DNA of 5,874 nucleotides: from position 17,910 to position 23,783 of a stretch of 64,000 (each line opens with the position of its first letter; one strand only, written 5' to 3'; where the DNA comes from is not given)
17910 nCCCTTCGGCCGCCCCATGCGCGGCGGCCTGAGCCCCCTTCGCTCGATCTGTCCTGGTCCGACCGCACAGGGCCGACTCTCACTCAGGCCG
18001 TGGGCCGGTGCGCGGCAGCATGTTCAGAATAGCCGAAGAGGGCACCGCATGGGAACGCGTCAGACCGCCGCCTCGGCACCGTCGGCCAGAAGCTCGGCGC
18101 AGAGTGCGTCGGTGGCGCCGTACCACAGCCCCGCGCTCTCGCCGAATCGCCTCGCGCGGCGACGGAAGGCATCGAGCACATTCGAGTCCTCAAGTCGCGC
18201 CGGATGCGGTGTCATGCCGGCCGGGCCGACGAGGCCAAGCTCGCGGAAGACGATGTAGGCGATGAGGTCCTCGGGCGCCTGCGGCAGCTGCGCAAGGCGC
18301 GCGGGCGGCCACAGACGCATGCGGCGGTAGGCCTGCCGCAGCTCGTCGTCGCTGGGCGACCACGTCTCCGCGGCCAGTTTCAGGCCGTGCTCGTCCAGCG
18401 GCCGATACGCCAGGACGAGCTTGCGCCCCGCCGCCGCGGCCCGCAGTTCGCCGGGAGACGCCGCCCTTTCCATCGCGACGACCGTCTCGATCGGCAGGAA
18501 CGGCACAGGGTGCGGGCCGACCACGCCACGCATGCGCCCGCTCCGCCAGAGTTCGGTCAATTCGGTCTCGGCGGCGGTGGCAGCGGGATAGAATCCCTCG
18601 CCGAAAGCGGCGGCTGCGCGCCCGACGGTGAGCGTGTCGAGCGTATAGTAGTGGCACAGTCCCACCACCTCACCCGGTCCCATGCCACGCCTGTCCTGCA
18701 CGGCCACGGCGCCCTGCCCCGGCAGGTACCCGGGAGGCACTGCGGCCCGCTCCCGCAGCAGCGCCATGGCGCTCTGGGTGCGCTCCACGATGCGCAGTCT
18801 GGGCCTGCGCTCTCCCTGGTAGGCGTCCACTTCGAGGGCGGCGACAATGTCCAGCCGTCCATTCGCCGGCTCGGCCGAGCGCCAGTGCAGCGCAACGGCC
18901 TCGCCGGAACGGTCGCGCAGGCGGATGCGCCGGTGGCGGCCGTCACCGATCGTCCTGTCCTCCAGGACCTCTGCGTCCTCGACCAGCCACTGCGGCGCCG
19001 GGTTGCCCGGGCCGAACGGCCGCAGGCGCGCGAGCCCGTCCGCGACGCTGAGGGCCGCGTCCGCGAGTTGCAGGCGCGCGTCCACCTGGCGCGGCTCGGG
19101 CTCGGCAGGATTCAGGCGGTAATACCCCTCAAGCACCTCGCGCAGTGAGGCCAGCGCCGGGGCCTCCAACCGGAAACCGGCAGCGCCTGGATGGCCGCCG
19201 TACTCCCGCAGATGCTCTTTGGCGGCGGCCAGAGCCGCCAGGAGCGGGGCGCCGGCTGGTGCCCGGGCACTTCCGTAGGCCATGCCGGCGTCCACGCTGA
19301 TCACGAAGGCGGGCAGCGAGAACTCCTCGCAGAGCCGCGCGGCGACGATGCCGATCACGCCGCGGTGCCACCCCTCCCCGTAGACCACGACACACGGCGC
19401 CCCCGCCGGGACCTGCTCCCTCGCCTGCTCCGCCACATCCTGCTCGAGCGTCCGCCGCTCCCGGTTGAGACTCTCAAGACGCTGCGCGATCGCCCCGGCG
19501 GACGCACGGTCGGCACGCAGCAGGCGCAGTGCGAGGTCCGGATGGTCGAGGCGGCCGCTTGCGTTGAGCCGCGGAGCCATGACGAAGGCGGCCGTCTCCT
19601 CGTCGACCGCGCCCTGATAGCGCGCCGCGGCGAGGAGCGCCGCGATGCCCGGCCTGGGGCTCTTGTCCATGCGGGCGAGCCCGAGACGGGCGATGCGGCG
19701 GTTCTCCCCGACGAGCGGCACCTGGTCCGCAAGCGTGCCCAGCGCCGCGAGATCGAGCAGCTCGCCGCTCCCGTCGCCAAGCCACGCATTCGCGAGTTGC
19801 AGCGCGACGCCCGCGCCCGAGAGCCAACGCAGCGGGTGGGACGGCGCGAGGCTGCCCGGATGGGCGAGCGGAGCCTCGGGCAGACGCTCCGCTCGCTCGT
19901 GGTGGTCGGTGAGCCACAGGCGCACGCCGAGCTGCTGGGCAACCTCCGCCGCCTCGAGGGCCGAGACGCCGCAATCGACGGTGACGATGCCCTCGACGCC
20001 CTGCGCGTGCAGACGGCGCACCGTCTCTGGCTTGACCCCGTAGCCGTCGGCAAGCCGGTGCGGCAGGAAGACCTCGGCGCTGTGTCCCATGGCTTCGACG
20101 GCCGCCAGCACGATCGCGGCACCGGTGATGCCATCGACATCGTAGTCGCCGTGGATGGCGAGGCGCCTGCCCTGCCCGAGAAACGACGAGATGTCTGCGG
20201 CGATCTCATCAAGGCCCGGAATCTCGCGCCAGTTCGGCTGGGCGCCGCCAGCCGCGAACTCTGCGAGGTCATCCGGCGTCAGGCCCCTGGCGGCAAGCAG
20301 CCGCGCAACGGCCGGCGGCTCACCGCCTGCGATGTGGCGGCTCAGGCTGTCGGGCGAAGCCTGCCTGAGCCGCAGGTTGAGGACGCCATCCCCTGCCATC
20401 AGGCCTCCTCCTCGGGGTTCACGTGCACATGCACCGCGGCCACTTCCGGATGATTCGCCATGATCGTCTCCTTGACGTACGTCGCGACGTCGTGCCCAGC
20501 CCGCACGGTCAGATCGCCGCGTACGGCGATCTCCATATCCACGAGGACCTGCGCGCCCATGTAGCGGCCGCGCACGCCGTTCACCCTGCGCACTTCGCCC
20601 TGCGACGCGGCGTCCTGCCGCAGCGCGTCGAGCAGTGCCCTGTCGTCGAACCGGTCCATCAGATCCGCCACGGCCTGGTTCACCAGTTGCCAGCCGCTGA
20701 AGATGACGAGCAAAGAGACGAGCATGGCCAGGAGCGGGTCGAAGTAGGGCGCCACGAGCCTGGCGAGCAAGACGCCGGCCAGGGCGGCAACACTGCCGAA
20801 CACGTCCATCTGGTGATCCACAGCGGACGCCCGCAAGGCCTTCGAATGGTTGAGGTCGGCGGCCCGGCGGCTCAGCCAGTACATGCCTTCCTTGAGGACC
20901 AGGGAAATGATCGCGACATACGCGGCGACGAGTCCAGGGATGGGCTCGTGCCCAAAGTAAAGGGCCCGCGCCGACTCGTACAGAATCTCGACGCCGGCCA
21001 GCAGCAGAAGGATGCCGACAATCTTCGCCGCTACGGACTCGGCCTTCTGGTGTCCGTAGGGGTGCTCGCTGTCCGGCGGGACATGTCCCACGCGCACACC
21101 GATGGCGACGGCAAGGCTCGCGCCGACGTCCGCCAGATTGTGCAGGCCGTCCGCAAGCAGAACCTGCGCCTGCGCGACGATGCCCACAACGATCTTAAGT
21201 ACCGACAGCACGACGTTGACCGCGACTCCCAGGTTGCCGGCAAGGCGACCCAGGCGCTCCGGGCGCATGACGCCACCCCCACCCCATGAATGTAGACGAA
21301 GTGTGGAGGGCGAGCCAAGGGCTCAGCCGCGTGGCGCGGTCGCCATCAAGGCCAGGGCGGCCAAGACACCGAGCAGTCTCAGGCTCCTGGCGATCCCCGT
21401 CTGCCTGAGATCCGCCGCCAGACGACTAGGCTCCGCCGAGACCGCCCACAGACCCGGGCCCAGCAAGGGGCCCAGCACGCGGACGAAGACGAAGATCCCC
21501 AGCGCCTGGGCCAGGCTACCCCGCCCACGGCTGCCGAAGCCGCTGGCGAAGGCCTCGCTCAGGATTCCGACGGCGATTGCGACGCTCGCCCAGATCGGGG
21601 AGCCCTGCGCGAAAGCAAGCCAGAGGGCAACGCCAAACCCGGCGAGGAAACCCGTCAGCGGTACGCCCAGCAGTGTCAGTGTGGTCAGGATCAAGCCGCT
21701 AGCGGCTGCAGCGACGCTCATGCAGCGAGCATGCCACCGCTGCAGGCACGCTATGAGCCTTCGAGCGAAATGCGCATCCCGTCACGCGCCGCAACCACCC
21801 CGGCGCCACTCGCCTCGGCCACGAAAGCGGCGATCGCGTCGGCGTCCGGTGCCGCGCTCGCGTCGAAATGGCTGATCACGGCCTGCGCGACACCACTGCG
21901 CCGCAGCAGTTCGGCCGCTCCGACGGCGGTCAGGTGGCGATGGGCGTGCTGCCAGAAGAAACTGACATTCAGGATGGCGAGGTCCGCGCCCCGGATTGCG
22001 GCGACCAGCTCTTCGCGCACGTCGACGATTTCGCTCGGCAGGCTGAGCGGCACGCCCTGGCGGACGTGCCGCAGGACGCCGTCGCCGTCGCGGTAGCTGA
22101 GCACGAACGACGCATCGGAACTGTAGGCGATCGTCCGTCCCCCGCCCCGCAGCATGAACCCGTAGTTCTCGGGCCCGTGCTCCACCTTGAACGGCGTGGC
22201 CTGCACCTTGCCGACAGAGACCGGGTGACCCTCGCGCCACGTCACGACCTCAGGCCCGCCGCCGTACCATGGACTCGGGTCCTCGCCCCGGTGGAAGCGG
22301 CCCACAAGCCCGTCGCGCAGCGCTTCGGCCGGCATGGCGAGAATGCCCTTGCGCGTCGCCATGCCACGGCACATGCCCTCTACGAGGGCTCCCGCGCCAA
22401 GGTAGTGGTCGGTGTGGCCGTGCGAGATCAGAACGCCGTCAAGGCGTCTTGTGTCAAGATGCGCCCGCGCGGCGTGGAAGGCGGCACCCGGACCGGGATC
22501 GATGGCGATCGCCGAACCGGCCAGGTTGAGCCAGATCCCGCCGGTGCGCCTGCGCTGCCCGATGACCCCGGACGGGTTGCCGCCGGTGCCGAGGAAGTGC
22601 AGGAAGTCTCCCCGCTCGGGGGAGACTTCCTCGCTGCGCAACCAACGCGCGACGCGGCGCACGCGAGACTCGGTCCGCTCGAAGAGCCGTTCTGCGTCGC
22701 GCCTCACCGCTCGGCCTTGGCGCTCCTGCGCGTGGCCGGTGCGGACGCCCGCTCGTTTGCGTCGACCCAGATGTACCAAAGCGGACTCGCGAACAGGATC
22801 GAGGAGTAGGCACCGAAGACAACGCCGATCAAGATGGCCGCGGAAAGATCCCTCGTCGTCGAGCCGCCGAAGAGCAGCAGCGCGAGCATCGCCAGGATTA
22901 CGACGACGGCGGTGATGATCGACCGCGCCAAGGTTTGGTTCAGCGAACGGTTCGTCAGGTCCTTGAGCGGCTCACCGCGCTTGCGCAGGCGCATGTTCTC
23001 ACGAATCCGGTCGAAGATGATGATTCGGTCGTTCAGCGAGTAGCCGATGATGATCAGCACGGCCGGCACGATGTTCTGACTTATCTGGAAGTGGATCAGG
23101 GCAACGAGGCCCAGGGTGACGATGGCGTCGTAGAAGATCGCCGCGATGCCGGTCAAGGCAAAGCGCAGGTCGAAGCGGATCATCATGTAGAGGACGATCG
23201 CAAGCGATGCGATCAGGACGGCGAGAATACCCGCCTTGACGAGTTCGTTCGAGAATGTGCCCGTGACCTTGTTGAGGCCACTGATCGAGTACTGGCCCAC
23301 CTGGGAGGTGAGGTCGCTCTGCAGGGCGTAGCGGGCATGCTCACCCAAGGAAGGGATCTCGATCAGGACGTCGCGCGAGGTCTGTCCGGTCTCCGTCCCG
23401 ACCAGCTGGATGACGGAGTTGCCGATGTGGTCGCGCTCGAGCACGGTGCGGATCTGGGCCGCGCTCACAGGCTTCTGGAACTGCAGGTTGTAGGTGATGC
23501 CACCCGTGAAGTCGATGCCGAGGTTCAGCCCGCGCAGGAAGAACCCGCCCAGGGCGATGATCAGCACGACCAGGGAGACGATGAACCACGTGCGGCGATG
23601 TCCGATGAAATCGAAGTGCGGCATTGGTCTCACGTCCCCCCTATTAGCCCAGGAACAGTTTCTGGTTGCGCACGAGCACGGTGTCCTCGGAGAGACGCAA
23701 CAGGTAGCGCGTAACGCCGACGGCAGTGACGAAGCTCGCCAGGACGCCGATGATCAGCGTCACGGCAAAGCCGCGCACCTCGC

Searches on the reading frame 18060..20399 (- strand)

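Call 7: search_protein_families(library=pfam, proteins=[window:18060-20399:-], max_evalue=0.0001)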
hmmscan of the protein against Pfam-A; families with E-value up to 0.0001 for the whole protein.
window:18060-20399:- (779 aa): 3 families
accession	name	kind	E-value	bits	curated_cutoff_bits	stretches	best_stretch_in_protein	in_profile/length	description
PF17768.7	RecJ_OB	-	4.3e-17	62.6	27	1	439-538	1-106/107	RecJ OB domain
PF01368.27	DHH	-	4.3e-15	56.5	28.1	1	81-222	3-125/125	DHH family, N-terminal domain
PF02272.25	DHHA1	-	4e-10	40.5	25.9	1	335-426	3-99/102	DHHA1 domain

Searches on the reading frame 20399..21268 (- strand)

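Call 7: search_protein_families(library=pfam, proteins=[window:20399-21268:-], max_evalue=0.0001)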
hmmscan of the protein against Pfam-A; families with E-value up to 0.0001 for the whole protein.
window:20399-21268:- (289 aa): 2 families
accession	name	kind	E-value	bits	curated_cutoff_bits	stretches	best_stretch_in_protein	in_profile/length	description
PF01545.26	Cation_efflux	-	1.1e-46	159.6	26.6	1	14-204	4-198/198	Cation efflux family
PF16916.11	ZT_dimer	-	1.4e-15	57.5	26.7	1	213-286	6-78/78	Dimerisation domain of Zinc Transporter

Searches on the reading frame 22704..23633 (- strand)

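Call 7: search_protein_families(library=pfam, proteins=[window:22704-23633:-], max_evalue=0.0001)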
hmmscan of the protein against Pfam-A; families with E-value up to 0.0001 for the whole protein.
window:22704-23633:- (309 aa): 2 families
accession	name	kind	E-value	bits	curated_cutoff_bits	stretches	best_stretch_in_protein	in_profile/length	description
PF02355.23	SecD_SecF_C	-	4.5e-54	183.2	20.5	1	113-290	10-187/189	Protein export membrane protein SecD/SecF, C-terminal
PF07549.19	Sec_GG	-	2e-09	37.1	20.3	1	31-56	3-28/28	SecD/SecF GG Motif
